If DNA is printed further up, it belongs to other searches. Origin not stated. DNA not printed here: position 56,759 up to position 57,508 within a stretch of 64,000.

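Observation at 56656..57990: Cluster of a cupin, a NADAR/YbiA-family protein and two tandem DUF1653-like paralogs with overlapping genes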

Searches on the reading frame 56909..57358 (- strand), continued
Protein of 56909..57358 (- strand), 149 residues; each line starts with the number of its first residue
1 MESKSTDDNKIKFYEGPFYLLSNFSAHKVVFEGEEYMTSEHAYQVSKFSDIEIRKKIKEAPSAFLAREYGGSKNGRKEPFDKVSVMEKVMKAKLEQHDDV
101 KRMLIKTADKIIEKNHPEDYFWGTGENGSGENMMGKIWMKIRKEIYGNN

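Call 38: find_encoding_contigs(protein=P0138, flank=4000, max_places=2)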
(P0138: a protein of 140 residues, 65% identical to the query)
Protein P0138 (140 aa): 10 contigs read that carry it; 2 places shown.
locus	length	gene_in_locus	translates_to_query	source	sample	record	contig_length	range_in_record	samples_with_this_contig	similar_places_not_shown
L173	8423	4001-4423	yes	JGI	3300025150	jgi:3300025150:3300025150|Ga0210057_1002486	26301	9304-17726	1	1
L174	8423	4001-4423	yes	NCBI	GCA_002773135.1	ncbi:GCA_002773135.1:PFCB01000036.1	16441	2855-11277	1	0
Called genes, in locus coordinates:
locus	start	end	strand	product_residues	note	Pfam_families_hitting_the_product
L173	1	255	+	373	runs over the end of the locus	PF00578:AhpC-TSA, PF08534:Redoxin, PF13905:Thioredoxin_8, PF17991:Thioredoxin_10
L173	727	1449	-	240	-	PF14622:Ribonucleas_3_3, PF00636:Ribonuclease_3, PF24995:DSRM_2 (weak), PF14709:DND1_DSRM (faint), PF00035:dsrm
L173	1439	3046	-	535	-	PF04542:Sigma70_r2, PF04545:Sigma70_r4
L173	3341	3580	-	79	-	-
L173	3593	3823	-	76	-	-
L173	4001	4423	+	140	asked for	PF08719:NADAR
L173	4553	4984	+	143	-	-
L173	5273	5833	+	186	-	-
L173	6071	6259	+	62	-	-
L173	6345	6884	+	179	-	-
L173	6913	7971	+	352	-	PF00152:tRNA-synt_2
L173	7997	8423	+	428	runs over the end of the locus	-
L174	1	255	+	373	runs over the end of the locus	PF00578:AhpC-TSA, PF08534:Redoxin, PF13905:Thioredoxin_8, PF17991:Thioredoxin_10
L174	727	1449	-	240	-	PF14622:Ribonucleas_3_3, PF00636:Ribonuclease_3, PF24995:DSRM_2 (weak), PF14709:DND1_DSRM (faint), PF00035:dsrm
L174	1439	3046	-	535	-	PF04542:Sigma70_r2, PF04545:Sigma70_r4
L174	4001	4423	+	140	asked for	PF08719:NADAR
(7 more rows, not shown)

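Call 41: find_encoding_contigs(protein=P0185, flank=4000, max_places=3)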
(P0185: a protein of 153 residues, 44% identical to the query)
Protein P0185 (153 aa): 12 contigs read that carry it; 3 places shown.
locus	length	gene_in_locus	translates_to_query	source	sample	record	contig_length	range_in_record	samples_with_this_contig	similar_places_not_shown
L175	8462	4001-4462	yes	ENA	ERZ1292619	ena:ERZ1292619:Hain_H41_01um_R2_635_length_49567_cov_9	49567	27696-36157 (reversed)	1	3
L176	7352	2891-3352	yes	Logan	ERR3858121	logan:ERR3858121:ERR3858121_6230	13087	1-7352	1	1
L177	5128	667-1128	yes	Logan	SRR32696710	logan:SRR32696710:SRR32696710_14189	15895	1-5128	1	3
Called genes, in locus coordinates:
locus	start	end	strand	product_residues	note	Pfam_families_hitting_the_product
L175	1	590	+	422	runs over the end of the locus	PF00595:PDZ, PF13180:PDZ_2, PF17820:PDZ_6, PF03572:Peptidase_S41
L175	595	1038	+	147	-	PF01281:Ribosomal_L9_N, PF03948:Ribosomal_L9_C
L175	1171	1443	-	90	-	PF01016:Ribosomal_L27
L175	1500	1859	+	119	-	-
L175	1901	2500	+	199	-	PF00929:RNase_T, PF16473:Rv2179c-like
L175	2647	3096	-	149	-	PF07291:MauE (weak), PF07681:DoxX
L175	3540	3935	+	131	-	-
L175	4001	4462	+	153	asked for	PF08719:NADAR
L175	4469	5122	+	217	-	PF00106:adh_short, PF01370:Epimerase (weak), PF13561:adh_short_C2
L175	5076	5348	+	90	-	-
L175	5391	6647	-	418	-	-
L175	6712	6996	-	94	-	-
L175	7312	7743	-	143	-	-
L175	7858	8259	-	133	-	-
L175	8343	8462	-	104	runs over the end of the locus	-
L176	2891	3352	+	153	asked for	PF08719:NADAR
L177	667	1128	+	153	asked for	PF08719:NADAR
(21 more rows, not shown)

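Call 42: find_encoding_contigs(protein=P0188, flank=4000, max_places=3)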
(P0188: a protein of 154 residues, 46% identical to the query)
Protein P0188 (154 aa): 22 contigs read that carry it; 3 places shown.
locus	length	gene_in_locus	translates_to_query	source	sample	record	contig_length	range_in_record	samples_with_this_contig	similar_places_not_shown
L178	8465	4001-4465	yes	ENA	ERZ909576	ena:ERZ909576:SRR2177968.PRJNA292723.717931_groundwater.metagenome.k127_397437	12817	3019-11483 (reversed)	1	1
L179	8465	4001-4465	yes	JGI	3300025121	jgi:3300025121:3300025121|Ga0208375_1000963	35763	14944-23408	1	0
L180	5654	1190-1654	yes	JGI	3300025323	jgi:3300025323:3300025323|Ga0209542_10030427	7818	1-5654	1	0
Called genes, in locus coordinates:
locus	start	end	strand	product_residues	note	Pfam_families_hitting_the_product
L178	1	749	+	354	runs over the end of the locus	PF05496:RuvB_N (weak), PF13177:DNA_pol3_delta2, PF00004:AAA, PF13177:DNA_pol3_delta2, PF22608:DNAX_ATPase_lid (weak), PF12169:DNA_pol3_gamma3 (weak)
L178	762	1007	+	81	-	-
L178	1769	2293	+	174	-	PF00929:RNase_T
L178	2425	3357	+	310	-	PF13644:DKNYY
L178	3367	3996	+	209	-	PF05175:MTS, PF13489:Methyltransf_23, PF01209:Ubie_methyltran (faint), PF02353:CMAS, PF13847:Methyltransf_31, PF08241:Methyltransf_11, PF08242:Methyltransf_12, PF13649:Methyltransf_25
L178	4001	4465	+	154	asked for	PF08719:NADAR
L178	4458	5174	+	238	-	PF01909:NTP_transf_2, PF18765:Polbeta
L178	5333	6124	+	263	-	PF01909:NTP_transf_2, PF18765:Polbeta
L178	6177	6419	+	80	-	PF13376:OmdA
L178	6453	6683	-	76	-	PF18893:DUF5652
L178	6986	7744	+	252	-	PF02535:Zip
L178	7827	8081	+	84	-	PF02201:SWIB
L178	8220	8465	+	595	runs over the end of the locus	PF00009:GTP_EFTU, PF01926:MMR_HSR1 (weak), PF22042:EF-G_D2, PF03144:GTP_EFTU_D2, PF00679:EFG_C, PF21018:BipA_C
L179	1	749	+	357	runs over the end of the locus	PF05496:RuvB_N (weak), PF13177:DNA_pol3_delta2, PF00004:AAA, PF13177:DNA_pol3_delta2, PF22608:DNAX_ATPase_lid (weak), PF12169:DNA_pol3_gamma3 (weak)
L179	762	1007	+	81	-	-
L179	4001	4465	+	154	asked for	PF08719:NADAR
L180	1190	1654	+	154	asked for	PF08719:NADAR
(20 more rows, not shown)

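Call 55: find_homologous_proteins(query=L004:6875-7585:+, max_evalue=0.001)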
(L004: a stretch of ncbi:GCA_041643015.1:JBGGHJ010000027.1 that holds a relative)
Query L004:6875-7585:+ (236 aa): 7964 proteins with E <= 0.001 among 8000 candidates; the best 120 are listed.
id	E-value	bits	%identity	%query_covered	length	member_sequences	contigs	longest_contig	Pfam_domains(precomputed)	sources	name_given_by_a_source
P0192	3.3e-151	520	95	100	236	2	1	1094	PF01467.33,PF07866.18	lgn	-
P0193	3.0e-124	431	79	99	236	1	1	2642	PF01467.33,PF07866.18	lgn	-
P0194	6.9e-82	293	64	63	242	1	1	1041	PF01467.33,PF07866.18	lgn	-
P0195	1.7e-79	285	59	63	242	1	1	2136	PF01467.33,PF07866.18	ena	-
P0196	2.7e-70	255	75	63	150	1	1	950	PF01467.33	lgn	-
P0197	3.5e-67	245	76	59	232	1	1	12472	PF12961.14,PF01467.33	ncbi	ncbi:MAG: DUF3850 domain-containing protein [bacterium]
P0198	2.7e-66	242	75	58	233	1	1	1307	PF01467.33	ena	-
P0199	7.0e-65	237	67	61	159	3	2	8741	PF01467.33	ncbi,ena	-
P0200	3.2e-64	235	71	58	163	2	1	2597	PF01467.33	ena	-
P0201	4.8e-64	234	72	58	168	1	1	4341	PF01467.33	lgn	-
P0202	1.3e-63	233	69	64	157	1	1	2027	PF01467.33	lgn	-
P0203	3.2e-63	232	65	60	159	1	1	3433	PF02810.22,PF01467.33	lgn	-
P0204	3.8e-63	231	68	63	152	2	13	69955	PF01467.33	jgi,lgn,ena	-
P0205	1.5e-62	229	70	59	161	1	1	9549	PF01467.33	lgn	-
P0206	1.6e-62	229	69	59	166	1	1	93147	PF01467.33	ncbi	-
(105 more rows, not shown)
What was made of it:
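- The CPR nucleotidyltransferase domain is fused promiscuously to many small domains (call 55).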

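Call 58: search_protein_families(library=padloc, proteins=[window:56909-57358:-], max_evalue=0.01)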
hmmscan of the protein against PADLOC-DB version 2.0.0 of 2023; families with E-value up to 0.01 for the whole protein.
window:56909-57358:- (149 aa): 1 family
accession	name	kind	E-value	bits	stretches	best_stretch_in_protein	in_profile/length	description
PDLC04643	PDC-M42C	-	1.2e-06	26.9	1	20-141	20-153/158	-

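Call 65: search_protein_families(library=pfam, proteins=[L134:5473-6129:+, L134:6154-6741:+, L175:3540-3935:+, L173:4553-4984:+], max_evalue=0.01)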
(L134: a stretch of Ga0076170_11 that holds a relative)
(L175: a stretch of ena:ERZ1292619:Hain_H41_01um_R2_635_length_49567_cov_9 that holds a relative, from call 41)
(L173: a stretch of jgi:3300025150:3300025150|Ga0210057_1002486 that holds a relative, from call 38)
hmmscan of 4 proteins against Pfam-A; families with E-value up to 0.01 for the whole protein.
L134:5473-6129:+ (218 aa): 1 family
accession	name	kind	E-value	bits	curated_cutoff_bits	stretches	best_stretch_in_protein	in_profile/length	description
PF03575.23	Peptidase_S51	-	5.3e-31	108.3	23.9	1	3-208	1-205/206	Peptidase family S51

L134:6154-6741:+ (195 aa): 2 families
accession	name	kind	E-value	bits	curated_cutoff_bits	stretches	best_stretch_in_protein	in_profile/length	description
PF00293.34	NUDIX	-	1.7e-15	57.7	21.1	1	48-163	3-123/134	NUDIX domain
PF22327.2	Nudt16-like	-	0.0033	17.8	27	0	76-121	35-81/161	U8 snoRNA-decapping enzyme-like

L175:3540-3935:+ (131 aa): 0 families

L173:4553-4984:+ (143 aa): 1 family
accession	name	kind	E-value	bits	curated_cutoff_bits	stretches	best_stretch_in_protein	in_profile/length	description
PF07681.17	DoxX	-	4.2e-05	24.5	23.6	1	1-80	9-78/85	DoxX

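Call 72: find_encoding_contigs(protein=P0168, flank=4000, max_places=2)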
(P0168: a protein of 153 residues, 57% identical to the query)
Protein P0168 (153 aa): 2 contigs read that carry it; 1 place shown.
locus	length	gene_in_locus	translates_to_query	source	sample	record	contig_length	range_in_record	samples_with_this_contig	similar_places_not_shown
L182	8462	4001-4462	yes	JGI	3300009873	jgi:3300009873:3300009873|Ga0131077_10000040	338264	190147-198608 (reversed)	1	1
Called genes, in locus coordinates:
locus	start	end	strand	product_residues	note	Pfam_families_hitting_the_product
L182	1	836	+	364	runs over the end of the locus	PF04055:Radical_SAM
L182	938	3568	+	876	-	PF07517:SecA_DEAD, PF00270:DEAD (weak), PF00271:Helicase_C (faint), PF01043:SecA_PP_bind, PF21090:P-loop_SecA, PF07516:SecA_SW, PF02810:SEC-C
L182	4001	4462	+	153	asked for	PF08719:NADAR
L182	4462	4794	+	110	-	PF04266:ASCH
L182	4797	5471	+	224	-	PF02698:DUF218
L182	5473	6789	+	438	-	PF01663:Phosphodiest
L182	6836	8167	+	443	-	PF21760:SecD_1st, PF22599:SecDF_P1_head, PF00873:ACR_tran, PF03176:MMPL, PF02355:SecD_SecF_C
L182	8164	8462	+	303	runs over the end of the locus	PF07549:Sec_GG (weak), PF02355:SecD_SecF_C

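Call 73: find_encoding_contigs(protein=P0132, flank=4000, max_places=2)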
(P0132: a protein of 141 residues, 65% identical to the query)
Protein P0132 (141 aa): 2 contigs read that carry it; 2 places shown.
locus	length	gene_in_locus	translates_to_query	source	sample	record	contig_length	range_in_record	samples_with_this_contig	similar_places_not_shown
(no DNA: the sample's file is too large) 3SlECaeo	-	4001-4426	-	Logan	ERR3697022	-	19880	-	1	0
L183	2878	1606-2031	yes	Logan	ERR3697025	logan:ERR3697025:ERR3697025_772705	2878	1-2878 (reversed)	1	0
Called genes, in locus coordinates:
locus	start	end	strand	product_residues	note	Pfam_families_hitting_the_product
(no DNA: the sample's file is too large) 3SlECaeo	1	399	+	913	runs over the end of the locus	PF07517:SecA_DEAD, PF01043:SecA_PP_bind, PF21090:P-loop_SecA, PF07516:SecA_SW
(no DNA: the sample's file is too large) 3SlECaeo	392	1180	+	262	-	PF13739:PdaC, PF11738:DUF3298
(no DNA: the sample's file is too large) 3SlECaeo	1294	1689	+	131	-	PF07883:Cupin_2, PF02311:AraC_binding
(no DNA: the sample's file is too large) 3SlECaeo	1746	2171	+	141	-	PF06541:ABC_trans_CmpB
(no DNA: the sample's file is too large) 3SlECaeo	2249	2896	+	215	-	-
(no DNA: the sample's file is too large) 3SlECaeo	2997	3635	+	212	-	-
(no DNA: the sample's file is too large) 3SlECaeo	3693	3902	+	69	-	PF07866:DUF1653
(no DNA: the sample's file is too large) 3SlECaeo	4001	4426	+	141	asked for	PF08719:NADAR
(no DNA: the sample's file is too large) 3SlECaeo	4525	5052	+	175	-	PF01931:NTPase_I-T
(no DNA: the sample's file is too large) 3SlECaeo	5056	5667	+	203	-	PF00730:HhH-GPD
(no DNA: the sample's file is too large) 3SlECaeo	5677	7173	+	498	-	PF00270:DEAD, PF00271:Helicase_C, PF16124:RecQ_Zn_bind, PF00570:HRDC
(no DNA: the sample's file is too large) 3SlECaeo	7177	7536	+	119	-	PF06961:DUF1294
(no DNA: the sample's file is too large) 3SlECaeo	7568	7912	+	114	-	-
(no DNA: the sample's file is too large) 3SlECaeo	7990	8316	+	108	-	-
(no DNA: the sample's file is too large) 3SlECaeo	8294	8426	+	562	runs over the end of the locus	?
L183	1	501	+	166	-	?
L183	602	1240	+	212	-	-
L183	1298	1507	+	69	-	PF07866:DUF1653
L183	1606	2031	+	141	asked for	PF08719:NADAR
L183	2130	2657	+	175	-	PF01931:NTPase_I-T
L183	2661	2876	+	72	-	?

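Call 75: search_protein_families(library=phrogs, proteins=[window:56909-57358:-], max_evalue=0.01)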
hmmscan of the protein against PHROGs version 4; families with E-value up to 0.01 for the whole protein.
window:56909-57358:- (149 aa): 3 families
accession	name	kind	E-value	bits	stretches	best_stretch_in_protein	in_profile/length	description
phrog_1017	-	unknown function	1.3e-28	101.1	1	8-147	5-154/170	-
phrog_652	-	unknown function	0.0014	19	1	20-59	142-181/296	-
phrog_4370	-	integration and excision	0.0029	19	1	35-102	40-104/109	excisionase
